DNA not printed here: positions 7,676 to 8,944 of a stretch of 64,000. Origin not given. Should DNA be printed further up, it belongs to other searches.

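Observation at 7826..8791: Intein with a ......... endonuclease inserted in the Walker-A P-loop of the primase-helicase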

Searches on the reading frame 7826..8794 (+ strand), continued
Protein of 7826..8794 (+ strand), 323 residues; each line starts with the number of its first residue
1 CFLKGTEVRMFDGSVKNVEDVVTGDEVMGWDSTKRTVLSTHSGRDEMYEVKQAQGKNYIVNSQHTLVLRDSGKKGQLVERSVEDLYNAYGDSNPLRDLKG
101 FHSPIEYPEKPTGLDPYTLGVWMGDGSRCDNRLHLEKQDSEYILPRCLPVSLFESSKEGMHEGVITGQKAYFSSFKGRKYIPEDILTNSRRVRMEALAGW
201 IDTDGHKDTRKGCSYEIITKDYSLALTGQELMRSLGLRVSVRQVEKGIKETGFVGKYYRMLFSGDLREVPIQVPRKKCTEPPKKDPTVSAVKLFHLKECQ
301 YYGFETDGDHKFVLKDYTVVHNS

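Call 40: predict_structure(alignment_id=A2)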
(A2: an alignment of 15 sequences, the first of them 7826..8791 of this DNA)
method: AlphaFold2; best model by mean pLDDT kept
length: 322 residues; sequences in the alignment: 15
mean_pLDDT: 93.6   pTM: 0.90
mean pLDDT of the five models: 93.6, 93.1, 92.8, 92.5, 89.6
residues with pLDDT >= 90: 265; 70-90: 55; 50-70: 2; < 50: 0
segments of 3 or more residues with pLDDT < 50: none
pLDDT, mean of each block of 10 residues (from residue 1): 97 97 98 98 97 94 96 93 95 92 97 94 90 93 93 87 90 89 96 98 90 88 95 96 84 87 95 94 91 97 96 97 86
secondary structure, 60 per line:
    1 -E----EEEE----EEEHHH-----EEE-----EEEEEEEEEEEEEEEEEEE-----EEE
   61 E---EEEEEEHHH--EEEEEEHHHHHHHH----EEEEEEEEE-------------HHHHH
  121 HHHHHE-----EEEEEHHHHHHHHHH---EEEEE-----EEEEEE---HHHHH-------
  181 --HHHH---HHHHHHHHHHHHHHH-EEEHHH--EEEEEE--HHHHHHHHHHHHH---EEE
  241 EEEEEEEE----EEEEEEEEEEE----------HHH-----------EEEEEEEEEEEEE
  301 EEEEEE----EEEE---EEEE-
elements in order: E7-10 E15-17 E26-28 E34-52 E58-61 E65-70 E76-81 H82-89 E94-102 H116-125 E132-136 H137-146 E150-154 E160-165 H169-173 H183-186 H190-204 E206-208 E214-219 H222-234 E238-248 E253-263 E288-306 E311-314 E318-321

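Call 43: fold_search(model_id=the predicted structure, library=pdb)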
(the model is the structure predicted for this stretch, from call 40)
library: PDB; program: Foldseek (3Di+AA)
matches with E <= 10: 911; with E <= 0.001: 29
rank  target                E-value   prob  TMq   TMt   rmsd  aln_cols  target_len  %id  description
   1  1ef0_A                1.6e-25  1.00  0.81  0.62   7.6       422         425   23  CRYSTAL STRUCTURE OF PI-SCEI MINIPRECURSOR (released 2000-06-07)
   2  1vde_A                3.1e-25  1.00  0.77  0.59   8.0       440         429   22  PI-SCEI, A HOMING ENDONUCLEASE WITH PROTEIN SPLICING ACTIVITY (released 1998-04-08)
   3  1vde_B                8.6e-25  1.00  0.79  0.60   7.9       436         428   22  PI-SCEI, A HOMING ENDONUCLEASE WITH PROTEIN SPLICING ACTIVITY (released 1998-04-08)
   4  1jva_B                8.6e-24  1.00  0.79  0.60   8.4       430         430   21  CRYSTAL STRUCTURE OF THE VMA1-DERIVED ENDONUCLEASE BEARING THE N AND C EXTEIN PROPEPTIDES (released 2002-08-29)
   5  1lwt_A                8.6e-24  1.00  0.79  0.58   8.6       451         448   22  Crystal structure of the intein homing endonuclease PI-SceI bound to its substrate DNA (Ca2+ free) (released 2002-09-27)
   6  1dfa                  1.0e-23  1.00  0.78  0.63   6.0       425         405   22  CRYSTAL STRUCTURE OF PI-SCEI IN C2 SPACE GROUP (released 1999-12-08)
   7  1jva_A                1.2e-22  1.00  0.78  0.60   6.0       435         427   22  CRYSTAL STRUCTURE OF THE VMA1-DERIVED ENDONUCLEASE BEARING THE N AND C EXTEIN PROPEPTIDES (released 2002-08-29)
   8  1um2_B                1.2e-22  1.00  0.78  0.61   8.5       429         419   22  Crystal Structure of the Vma1-Derived Endonuclease with the Ligated Extein Segment (released 2004-09-22)
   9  1ef0_B                2.7e-22  1.00  0.75  0.62   7.8       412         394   24  CRYSTAL STRUCTURE OF PI-SCEI MINIPRECURSOR (released 2000-06-07)
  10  1lws_A                3.4e-21  1.00  0.78  0.60   8.3       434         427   23  Crystal structure of the intein homing endonuclease PI-SceI bound to its recognition sequence (released 2002-09-27)
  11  1um2_A                4.3e-20  1.00  0.75  0.59   9.3       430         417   22  Crystal Structure of the Vma1-Derived Endonuclease with the Ligated Extein Segment (released 2004-09-22)
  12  7qsu                  2.9e-16  1.00  0.64  0.58   6.2       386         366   16  Crystal structure of homing endonuclease-associated TliVMA intein (C1A, d333-339) (released 2022-03-30)
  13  7qss                  1.0e-13  1.00  0.61  0.48  10.1       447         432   14  Crystal structure of homing endonuclease-associated TliVMA intein (C1A) (released 2022-03-30)
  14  7qst                  2.0e-12  1.00  0.63  0.57   8.7       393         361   15  Crystal structure of homing endonuclease-associated PhoVMA intein (C1A) (released 2022-03-30)
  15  1dq3                  1.7e-10  1.00  0.65  0.49   6.2       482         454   11  CRYSTAL STRUCTURE OF AN ARCHAEAL INTEIN-ENCODED HOMING ENDONUCLEASE PI-PFUI (released 2000-07-05)
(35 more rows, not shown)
